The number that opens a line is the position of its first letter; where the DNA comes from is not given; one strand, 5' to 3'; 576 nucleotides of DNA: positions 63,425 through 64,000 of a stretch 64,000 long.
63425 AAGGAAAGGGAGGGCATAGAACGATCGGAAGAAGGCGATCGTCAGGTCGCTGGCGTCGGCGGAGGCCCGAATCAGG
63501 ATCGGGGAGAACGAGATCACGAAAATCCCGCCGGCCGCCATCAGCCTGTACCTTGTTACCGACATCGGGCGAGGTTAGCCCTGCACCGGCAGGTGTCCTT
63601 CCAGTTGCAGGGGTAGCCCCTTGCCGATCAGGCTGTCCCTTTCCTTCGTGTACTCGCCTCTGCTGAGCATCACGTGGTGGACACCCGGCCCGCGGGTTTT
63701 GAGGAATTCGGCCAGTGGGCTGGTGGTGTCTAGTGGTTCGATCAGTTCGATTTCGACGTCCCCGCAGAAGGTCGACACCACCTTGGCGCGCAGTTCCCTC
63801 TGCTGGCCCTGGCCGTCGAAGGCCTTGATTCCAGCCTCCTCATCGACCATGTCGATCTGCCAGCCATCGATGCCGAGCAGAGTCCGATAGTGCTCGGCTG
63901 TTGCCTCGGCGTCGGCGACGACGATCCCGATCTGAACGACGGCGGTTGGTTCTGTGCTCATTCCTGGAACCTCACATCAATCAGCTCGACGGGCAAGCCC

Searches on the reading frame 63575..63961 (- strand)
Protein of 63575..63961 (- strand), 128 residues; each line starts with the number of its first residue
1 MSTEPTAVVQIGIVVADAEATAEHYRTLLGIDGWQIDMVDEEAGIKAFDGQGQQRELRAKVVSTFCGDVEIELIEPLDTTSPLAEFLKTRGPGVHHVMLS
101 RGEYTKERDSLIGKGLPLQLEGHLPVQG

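Call 58: search_protein_families(library=pfam, proteins=[window:63575-63961:-], max_evalue=0.0001)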
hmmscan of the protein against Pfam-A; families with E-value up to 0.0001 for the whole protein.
window:63575-63961:- (128 aa): 1 family
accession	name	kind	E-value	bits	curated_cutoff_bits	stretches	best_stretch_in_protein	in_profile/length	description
PF13669.12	Glyoxalase_4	-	6e-12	46.2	27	1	10-109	2-84/109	Glyoxalase/Bleomycin resistance protein/Dioxygenase superfamily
